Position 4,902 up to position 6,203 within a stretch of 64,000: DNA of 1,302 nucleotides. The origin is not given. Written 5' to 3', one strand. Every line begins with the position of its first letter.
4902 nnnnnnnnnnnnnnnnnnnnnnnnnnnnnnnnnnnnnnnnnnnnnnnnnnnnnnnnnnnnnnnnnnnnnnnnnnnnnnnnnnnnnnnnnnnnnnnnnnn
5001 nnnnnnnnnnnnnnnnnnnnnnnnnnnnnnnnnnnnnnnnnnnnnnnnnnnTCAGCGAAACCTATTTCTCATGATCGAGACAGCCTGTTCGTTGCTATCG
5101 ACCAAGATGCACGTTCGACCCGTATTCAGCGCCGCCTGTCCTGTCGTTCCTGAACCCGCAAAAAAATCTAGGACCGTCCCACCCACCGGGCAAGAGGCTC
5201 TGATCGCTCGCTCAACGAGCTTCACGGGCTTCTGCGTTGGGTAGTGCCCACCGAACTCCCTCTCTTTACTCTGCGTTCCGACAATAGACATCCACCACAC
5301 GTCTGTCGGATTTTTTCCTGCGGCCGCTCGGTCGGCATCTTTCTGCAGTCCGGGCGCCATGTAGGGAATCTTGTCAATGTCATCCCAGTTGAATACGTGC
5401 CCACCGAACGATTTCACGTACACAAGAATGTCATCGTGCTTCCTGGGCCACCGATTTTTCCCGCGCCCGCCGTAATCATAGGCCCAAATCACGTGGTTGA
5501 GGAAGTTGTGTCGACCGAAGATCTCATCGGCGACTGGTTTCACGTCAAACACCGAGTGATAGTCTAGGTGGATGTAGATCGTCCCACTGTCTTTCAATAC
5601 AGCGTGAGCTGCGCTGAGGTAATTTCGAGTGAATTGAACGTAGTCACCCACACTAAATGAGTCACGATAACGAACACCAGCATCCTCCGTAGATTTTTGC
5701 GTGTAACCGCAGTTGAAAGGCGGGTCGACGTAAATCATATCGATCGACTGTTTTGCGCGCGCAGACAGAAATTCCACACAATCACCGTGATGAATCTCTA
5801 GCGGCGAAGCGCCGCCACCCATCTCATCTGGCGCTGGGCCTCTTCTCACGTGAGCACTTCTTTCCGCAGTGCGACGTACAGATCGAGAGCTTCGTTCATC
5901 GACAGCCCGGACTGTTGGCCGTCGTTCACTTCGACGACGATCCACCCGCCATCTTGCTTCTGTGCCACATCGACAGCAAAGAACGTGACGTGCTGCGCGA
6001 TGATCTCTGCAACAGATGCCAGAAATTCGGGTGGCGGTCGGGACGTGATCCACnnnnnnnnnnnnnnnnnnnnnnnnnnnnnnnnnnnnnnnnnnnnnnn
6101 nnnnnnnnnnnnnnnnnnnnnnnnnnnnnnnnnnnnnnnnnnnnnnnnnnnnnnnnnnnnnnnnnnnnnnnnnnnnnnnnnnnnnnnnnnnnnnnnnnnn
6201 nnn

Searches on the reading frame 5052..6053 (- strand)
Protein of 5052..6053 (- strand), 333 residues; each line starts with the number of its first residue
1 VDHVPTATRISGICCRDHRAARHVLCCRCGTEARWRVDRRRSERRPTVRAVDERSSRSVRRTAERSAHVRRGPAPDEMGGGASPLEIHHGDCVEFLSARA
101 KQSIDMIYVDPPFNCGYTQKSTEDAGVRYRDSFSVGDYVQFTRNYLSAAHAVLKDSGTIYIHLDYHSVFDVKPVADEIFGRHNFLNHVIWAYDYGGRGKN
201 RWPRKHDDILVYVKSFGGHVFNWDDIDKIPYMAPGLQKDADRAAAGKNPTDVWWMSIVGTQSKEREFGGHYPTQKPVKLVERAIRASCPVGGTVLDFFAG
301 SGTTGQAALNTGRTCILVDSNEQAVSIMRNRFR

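Call 8: search_protein_families(library=pfam, proteins=[window:5052-6053:-], max_evalue=0.01)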
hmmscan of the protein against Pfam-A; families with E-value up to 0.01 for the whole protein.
window:5052-6053:- (333 aa): 4 families
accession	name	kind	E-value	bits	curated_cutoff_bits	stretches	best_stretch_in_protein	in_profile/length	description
PF01555.25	N6_N4_Mtase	-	9.5e-48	163.5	26.7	1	104-328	1-219/221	DNA methylase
PF03602.21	Cons_hypoth95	-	1.5e-08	35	24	1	291-330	42-82/182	Conserved hypothetical protein 95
PF02086.21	MethyltransfD12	-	0.00012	22.4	22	0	291-329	21-59/253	D12 class N6 adenine-specific DNA methyltransferase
PF05175.20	MTS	-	0.0091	16.1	23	0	290-330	31-73/170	Methyltransferase small domain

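Call 9: search_protein_families(library=phrogs, proteins=[window:5052-6053:-], max_evalue=0.001)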
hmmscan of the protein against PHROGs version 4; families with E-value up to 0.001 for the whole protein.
window:5052-6053:- (333 aa): 11 families
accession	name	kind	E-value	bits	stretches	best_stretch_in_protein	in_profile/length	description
phrog_67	-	other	2e-57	196.8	1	74-332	103-343/743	DNA methyltransferase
phrog_498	-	other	8.9e-29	101.5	1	101-332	220-420/633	DNA methyltransferase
phrog_3008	-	other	3.3e-21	76.7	1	253-331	135-210/244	DNA methyltransferase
phrog_23148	-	unknown function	3.7e-12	47.6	1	262-333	76-147/165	-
phrog_18293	-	other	1.8e-11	45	1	270-331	45-106/119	methyltransferase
phrog_6025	-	other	6e-10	40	1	83-195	10-113/192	DNA methyltransferase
phrog_6952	-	other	6.9e-10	40.1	1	250-322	99-165/181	DNA methyltransferase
phrog_23085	-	unknown function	1e-08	35.9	1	266-332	39-105/138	-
phrog_8769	-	other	3.1e-06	27.9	1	288-323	9-44/71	methyltransferase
phrog_12517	-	unknown function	0.00014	22.2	1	273-330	89-145/316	-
phrog_18146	-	other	0.00062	19.8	0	271-321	49-100/452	DNA methyltransferase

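Call 44: search_solved_structures(query=window:5052-6053:-, max_evalue=0.001, show_alignments=1)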
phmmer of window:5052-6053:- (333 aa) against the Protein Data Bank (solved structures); distinct sequences matched with E-value up to 0.001: 12.
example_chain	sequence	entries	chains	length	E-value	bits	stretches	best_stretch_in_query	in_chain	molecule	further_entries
8urk_A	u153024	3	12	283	6.5e-25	91.6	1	83-331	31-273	Methyltransferase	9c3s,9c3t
9c3u_A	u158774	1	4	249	7.6e-25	91.4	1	83-331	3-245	Methyltransferase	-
6pbd_A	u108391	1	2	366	1.9e-22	83.5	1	84-321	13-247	Modification methylase CcrMI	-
1eg2_A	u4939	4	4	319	6.7e-22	81.7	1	90-320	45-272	MODIFICATION METHYLASE RSRI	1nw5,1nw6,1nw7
1nw8_A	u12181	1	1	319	7.7e-22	81.5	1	90-320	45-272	MODIFICATION METHYLASE RSRI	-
4zcf_A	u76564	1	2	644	2.7e-15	60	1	138-224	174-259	Restriction endonuclease EcoP15I, modification subunit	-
1g60_A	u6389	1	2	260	3.4e-15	59.7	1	86-325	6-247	Adenine-specific Methyltransferase MboIIA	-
7dsu_A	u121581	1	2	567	3.1e-14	56.5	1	102-263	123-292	Mbo45V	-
6k0w_B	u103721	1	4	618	1.1e-09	41.6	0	138-190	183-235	Adenine specific DNA methyltransferase (Mod)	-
5hfj_A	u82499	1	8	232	1.7e-06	31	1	271-329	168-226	Adenine specific DNA methyltransferase (DpnA)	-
5hek_A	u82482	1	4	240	1.9e-06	30.9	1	271-329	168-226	Adenine specific DNA methyltransferase (DpnA)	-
2zie_A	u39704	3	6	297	4e-05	26.6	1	270-332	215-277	Putative modification methylase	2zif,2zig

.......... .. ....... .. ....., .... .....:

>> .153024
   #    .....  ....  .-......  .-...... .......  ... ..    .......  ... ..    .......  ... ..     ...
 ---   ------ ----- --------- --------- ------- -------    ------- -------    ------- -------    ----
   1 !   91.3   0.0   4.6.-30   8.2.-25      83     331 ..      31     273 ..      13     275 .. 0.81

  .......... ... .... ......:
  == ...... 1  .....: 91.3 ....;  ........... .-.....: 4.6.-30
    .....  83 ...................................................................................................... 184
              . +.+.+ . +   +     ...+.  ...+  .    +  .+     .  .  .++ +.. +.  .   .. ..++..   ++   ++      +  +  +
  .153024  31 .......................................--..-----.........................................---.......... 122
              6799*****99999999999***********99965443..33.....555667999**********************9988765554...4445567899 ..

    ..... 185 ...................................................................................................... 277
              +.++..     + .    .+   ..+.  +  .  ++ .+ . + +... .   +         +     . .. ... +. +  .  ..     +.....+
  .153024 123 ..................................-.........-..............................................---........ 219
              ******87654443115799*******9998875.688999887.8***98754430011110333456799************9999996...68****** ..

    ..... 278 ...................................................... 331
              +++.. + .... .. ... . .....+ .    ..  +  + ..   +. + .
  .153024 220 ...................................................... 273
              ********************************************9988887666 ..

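Call 45: search_protein_families(library=ncbifam, proteins=[window:5052-6053:-], max_evalue=0.01)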
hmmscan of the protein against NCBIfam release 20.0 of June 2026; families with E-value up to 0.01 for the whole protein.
window:5052-6053:- (333 aa): 5 families
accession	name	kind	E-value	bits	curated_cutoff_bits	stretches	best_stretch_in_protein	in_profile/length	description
NF008572.0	PRK11524.1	equivalog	6e-30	104.4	292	1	86-328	16-252/294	adenine-specific DNA-methyltransferase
NF050803.1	DnaMtaseCcrMCaul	equivalog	1.7e-26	93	830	1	86-332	5-247/350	adenine-specific DNA-methyltransferase CcrM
NF010253.0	PRK13699.1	subfamily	6.3e-12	45.6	244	1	270-323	143-196/226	DNA methyltransferase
TIGR00095.1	TIGR00095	equivalog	1.2e-06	28.3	117.5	0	290-328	52-91/194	16S rRNA (guanine(966)-N(2))-methyltransferase RsmD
NF008157.0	PRK10909.1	equivalog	0.0068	16.2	302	0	87-119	106-137/199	16S rRNA (guanine(966)-N(2))-methyltransferase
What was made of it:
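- On Dam-methylation-controlled promoter (mom / cre / pIN type): DpnA matches only at 1.7e-6 over a partial stretch, and PF02086 gives no significant stretch (calls 8, 44, 45).
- Checked: It is a PF01555 beta-class enzyme, not a Dam-family one (calls 8, 44, 45).
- Its best matches are non-GATC enzymes (CcrM GANTC, M.RsrI GAATTC, YhdJ-type), DpnA matches only at 1.7e-6 over 59 residues, and the Dam family PF02086 gives no significant stretch (calls 8, 44, 45).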

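Call 65: find_related_loci(query=window:5052-6053:-, collection=viral_contigs, flank=1000)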
Query window:5052-6053:- (333 aa) in viral_contigs; peptide patterns used: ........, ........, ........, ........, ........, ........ (x = any residue, [..] = any of these).
No stretch of DNA in the collection matches any of the patterns.
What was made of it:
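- No close relative of the methyltransferase was found in viral contigs, so co-occurrence with the arrays could not be tested (call 65).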
